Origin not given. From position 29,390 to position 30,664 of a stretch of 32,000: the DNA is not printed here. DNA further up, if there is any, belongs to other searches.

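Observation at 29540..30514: Orphan Cas7e (CasC/Cse4)-like gene with no cas operon, no CRISPR array and host-like composition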

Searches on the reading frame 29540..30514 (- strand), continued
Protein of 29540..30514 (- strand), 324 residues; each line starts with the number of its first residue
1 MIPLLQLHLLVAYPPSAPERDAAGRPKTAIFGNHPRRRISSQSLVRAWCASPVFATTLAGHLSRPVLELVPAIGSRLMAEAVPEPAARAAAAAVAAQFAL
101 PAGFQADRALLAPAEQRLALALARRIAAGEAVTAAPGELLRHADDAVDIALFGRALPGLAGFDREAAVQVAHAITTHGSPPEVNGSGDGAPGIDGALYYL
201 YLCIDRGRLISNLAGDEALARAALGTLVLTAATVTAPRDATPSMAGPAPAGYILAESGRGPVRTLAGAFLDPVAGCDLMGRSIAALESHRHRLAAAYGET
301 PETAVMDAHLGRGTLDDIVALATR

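Call 34: find_encoding_contigs(protein=P0010, flank=8000, max_places=1)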
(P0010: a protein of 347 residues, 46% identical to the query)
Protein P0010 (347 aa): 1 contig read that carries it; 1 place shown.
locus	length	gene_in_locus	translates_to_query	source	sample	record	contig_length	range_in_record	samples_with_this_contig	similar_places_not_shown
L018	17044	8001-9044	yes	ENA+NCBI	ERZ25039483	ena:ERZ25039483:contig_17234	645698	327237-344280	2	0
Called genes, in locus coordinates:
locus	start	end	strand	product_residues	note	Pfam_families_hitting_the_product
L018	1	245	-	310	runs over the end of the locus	PF01073:3Beta_HSD, PF01370:Epimerase, PF04321:RmlD_sub_bind (faint), PF05368:NmrA (weak), PF13460:NAD_binding_10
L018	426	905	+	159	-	PF05443:ROS_MUCR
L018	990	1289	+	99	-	-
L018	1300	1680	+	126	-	PF18029:Glyoxalase_6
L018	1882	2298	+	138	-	-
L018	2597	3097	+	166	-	PF18019:Cas3_HD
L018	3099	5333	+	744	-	PF18019:Cas3_HD (weak), PF00270:DEAD (faint), PF22590:Cas3-like_C_2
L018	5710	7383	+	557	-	PF09481:CRISPR_Cse1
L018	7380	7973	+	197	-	PF09485:CRISPR_Cse2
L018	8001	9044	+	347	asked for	PF09344:Cas_CT1975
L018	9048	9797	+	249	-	PF09704:Cas_Cas5d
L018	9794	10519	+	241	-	PF08798:CRISPR_assoc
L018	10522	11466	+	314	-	PF01867:Cas_Cas1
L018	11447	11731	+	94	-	PF09707:Cas_Cas2CT1978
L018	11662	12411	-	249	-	-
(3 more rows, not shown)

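Call 36: predict_structure(alignment_id=A1)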
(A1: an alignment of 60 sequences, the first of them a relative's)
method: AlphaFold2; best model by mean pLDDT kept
length: 324 residues; sequences in the alignment: 60
mean_pLDDT: 85.4   pTM: 0.85
mean pLDDT of the five models: 85.4, 84.2, 82.8, 82.3, 82.3
residues with pLDDT >= 90: 176; 70-90: 98; 50-70: 37; < 50: 13
segments of 3 or more residues with pLDDT < 50: 183-189
pLDDT, mean of each block of 10 residues (from residue 1): 89 71 74 83 87 92 87 94 95 84 65 92 95 86 89 86 91 76 47 73 96 96 97 67 64 94 89 90 96 91 96 98 96
secondary structure, 60 per line:
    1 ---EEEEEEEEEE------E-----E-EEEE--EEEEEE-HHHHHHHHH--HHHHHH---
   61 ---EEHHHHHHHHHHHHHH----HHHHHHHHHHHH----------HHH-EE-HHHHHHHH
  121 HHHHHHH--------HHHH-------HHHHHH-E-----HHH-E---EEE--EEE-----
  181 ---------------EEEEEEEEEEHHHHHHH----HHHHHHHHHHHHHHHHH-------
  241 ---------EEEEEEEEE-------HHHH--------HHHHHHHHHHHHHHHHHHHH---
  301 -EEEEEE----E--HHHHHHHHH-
elements in order: E4-13 E28-31 E34-39 H41-49 H52-57 H66-79 H84-95 H113-127 H136-139 H147-152 E168-170 E173-175 E196-205 H206-212 H217-233 E250-258 H266-269 H278-297 E302-307 H315-323

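Call 42: fold_search(model_id=the predicted structure, library=pdb)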
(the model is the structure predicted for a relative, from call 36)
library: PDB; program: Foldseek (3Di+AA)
matches with E <= 10: 289; with E <= 0.001: 107
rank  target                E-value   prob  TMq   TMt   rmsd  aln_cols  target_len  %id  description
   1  4qyz_H                5.9e-20  1.00  0.76  0.69   6.1       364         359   23  Crystal structure of a CRISPR RNA-guided surveillance complex, Cascade, bound to a ssDNA target (released 2014-09-03)
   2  4u7u_Q                7.3e-20  1.00  0.75  0.68   6.7       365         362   23  Crystal structure of RNA-guided immune Cascade complex from E.coli (released 2014-08-27)
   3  4u7u_G                4.6e-19  1.00  0.74  0.68   6.8       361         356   24  Crystal structure of RNA-guided immune Cascade complex from E.coli (released 2014-08-27)
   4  4qyz_G                5.7e-19  1.00  0.75  0.68   6.2       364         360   24  Crystal structure of a CRISPR RNA-guided surveillance complex, Cascade, bound to a ssDNA target (released 2014-09-03)
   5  4u7u_E                5.7e-19  1.00  0.74  0.68   6.7       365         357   24  Crystal structure of RNA-guided immune Cascade complex from E.coli (released 2014-08-27)
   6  8yb6_E                7.5e-19  1.00  0.69  0.61   7.9       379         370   24  Type I-EHNH Cascade complex (released 2024-07-31)
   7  5cd4_Q                9.9e-19  1.00  0.74  0.67   6.8       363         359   24  The Type IE CRISPR Cascade complex from E. coli, with two assemblies in the asymmetric unit arranged back-to-back (released 2015-08-26)
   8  8yha_E                1.3e-18  1.00  0.69  0.61   7.5       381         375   25  Type I-EHNH Cascade-ssDNA complex (released 2024-07-31)
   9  4qyz_F                1.5e-18  1.00  0.77  0.69   6.2       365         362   23  Crystal structure of a CRISPR RNA-guided surveillance complex, Cascade, bound to a ssDNA target (released 2014-09-03)
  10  8yha_D                1.5e-18  1.00  0.74  0.68   5.1       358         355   26  Type I-EHNH Cascade-ssDNA complex (released 2024-07-31)
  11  4u7u_T                1.5e-18  1.00  0.75  0.68   6.3       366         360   24  Crystal structure of RNA-guided immune Cascade complex from E.coli (released 2014-08-27)
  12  4u7u_S                1.6e-18  1.00  0.74  0.68   6.8       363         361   23  Crystal structure of RNA-guided immune Cascade complex from E.coli (released 2014-08-27)
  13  8zlu_H                2.5e-18  1.00  0.71  0.64   6.6       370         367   26  Cryo-EM strcuture of Cas5-HNH Cascade,Conf1 (released 2024-12-04)
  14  5cd4_C                2.7e-18  1.00  0.71  0.66   7.0       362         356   23  The Type IE CRISPR Cascade complex from E. coli, with two assemblies in the asymmetric unit arranged back-to-back (released 2015-08-26)
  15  5cd4_E                3.2e-18  1.00  0.73  0.66   6.6       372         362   23  The Type IE CRISPR Cascade complex from E. coli, with two assemblies in the asymmetric unit arranged back-to-back (released 2015-08-26)
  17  4qyz_E                3.5e-18  1.00  0.76  0.69   6.4       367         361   23  Crystal structure of a CRISPR RNA-guided surveillance complex, Cascade, bound to a ssDNA target (released 2014-09-03)
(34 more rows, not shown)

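Call 61: search_dna_similar(query=window:29540-30514:-, collection=phages, mode=protein, max_rows=10)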
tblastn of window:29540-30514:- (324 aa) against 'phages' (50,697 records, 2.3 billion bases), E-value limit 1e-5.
Records with a match: 3; places in all: 3; records where one place covers at least 80% of the query: 0.
Best place of each record, by identity: <60% 3.
By first word of the organism name: Salmonella 2; Escherichia 1.
By host as written in the record: Homo sapiens 1; Escherichia coli O157:H7 ATCC 43895 1; Salmonella enterica subsp. enterica serovar Kentucky 1.
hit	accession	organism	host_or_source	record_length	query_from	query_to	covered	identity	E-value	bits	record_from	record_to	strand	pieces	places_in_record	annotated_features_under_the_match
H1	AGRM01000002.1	Salmonella enterica subsp. houtenae str. ATCC BAA-1581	Homo sapiens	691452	1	324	77%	35.4%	4e-16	153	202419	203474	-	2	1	CRISPR-associated protein, Cse4 family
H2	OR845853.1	Escherichia phage ECO95 1-6-1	Escherichia coli O157:H7 ATCC 43895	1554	138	324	58%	32.4%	6e-18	89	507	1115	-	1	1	record has no annotation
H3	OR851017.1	Salmonella phage S.Kent 1-2-1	Salmonella enterica subsp. enterica ...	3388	192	324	41%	30.6%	1e-8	62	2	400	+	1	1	record has no annotation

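Call 62: search_dna_similar(query=window:29540-30514:-, collection=plasmids, mode=protein, max_rows=12)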
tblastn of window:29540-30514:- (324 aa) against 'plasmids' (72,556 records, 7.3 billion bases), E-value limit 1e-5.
Records with a match: 51; places in all: 51; records where one place covers at least 80% of the query: 32.
Best place of each record, by identity: <60% 51.
By first word of the organism name: Acetobacter 11; Thermus 6; Roseomonas 5; Escherichia 4; Variovorax 4; Paracoccus 2; Acidiphilium 2; Salinivibrio 2; Proteus 2; Ralstonia 2; and 10 more.
By predicted mobility (MOB-suite, as given by PLSDB): non-mobilizable 35; mobilizable 13; conjugative 3.
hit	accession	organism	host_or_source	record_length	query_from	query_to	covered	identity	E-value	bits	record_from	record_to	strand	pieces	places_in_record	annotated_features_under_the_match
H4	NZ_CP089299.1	Methylobacterium currus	Solanum lycopersicum,single cell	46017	1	324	100%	45.7%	4e-50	186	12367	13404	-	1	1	cas7e: type I-E CRISPR-associated protein Cas7/Cse4/CasC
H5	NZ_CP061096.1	Roseomonas marmotae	Marmota himalayana,pure culture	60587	1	321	99%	41.0%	5e-41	159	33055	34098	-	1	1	cas7e: type I-E CRISPR-associated protein Cas7/Cse4/CasC | casB: type I-E CRISPR-associated protein Cse2/CasB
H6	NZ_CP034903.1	Roseomonas mucosa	Homo sapiens,tissue sample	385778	1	319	98%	40.4%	5e-32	133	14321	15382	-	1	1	cas7e: type I-E CRISPR-associated protein Cas7/Cse4/CasC | casB: type I-E CRISPR-associated protein Cse2/CasB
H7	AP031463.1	Roseomonas mucosa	Homo sapiens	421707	1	319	98%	40.4%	5e-32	133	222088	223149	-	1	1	cas7e: type I-E CRISPR-associated protein Cas7/Cse4/CasC | cas5e: type I-E CRISPR-associated protein Cas5/CasD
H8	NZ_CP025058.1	Roseomonas mucosa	Homo sapiens,Clinical, healthy, human ...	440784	1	319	98%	40.4%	5e-32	133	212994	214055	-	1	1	cas7e: type I-E CRISPR-associated protein Cas7/Cse4/CasC | casB: type I-E CRISPR-associated protein Cse2/CasB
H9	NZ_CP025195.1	Roseomonas mucosa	Homo sapiens,clinical, human skin, ...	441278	1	319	98%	40.4%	5e-32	133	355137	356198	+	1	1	cas7e: type I-E CRISPR-associated protein Cas7/Cse4/CasC | casB: type I-E CRISPR-associated protein Cse2/CasB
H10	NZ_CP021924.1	Acetobacter pasteurianus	cell culture,food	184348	1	321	99%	40.1%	4e-42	162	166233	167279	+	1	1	cas7e: type I-E CRISPR-associated protein Cas7/Cse4/CasC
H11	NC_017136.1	Acetobacter pasteurianus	-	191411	1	321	99%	40.1%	4e-42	162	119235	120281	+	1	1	cas7e: type I-E CRISPR-associated protein Cas7/Cse4/CasC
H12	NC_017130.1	Acetobacter pasteurianus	-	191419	1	321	99%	40.1%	4e-42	162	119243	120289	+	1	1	cas7e: type I-E CRISPR-associated protein Cas7/Cse4/CasC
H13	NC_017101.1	Acetobacter pasteurianus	-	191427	1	321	99%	40.1%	4e-42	162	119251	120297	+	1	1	cas7e: type I-E CRISPR-associated protein Cas7/Cse4/CasC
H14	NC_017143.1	Acetobacter pasteurianus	-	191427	1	321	99%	40.1%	4e-42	162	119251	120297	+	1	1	cas7e: type I-E CRISPR-associated protein Cas7/Cse4/CasC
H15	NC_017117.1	Acetobacter pasteurianus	-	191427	1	321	99%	40.1%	4e-42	162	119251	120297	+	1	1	cas7e: type I-E CRISPR-associated protein Cas7/Cse4/CasC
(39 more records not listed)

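Call 63: find_related_loci(query=A1, collection=viral_contigs, flank=6000)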
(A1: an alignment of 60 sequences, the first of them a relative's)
Query A1 (324 aa) in viral_contigs; peptide patterns used: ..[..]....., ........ (x = any residue, [..] = any of these).
22 stretches matched a pattern; 3 encode a relative of the query (tblastn E <= 1e-3); 3 distinct loci.
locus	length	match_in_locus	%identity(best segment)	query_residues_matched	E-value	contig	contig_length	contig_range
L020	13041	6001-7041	23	1-318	3e-12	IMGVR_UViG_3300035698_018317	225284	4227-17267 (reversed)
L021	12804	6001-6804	25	1-228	5e-12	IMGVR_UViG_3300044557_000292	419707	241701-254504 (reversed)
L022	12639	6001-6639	21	5-184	8e-9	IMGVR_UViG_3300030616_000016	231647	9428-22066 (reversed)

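Call 69: list_cluster_members(proteins=[P0001, P0002])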
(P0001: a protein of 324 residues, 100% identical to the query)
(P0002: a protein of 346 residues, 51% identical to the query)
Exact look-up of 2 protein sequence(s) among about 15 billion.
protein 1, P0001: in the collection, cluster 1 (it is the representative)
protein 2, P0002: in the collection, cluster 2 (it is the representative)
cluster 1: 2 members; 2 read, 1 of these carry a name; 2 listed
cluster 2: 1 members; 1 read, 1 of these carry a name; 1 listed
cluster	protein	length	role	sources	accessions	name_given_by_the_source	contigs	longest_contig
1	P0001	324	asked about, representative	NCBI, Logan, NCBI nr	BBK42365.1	type I-E CRISPR-associated protein Cas7/Cse4/CasC [Allostella vacuolata] | type I-E CRISPR-associated protein Cas7/Cse4/CasC [Stella vacuolata]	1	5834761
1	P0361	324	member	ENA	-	-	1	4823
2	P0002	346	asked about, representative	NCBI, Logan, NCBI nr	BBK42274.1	type I-E CRISPR-associated protein Cas7/Cse4/CasC [Allostella vacuolata] | type I-E CRISPR-associated protein Cas7/Cse4/CasC [Stella vacuolata]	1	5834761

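Call 71: find_encoding_contigs(protein=P0361, flank=5000, max_places=3)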
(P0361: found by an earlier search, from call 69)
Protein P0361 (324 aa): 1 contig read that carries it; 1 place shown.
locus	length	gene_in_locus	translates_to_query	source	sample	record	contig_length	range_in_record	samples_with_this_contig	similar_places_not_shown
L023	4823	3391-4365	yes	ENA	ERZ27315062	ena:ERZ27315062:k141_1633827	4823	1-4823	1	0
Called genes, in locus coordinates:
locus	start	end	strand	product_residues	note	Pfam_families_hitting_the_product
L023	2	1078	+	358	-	?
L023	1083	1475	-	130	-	-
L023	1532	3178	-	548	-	PF03098:An_peroxidase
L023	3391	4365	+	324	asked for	PF09344:Cas_CT1975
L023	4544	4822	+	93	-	?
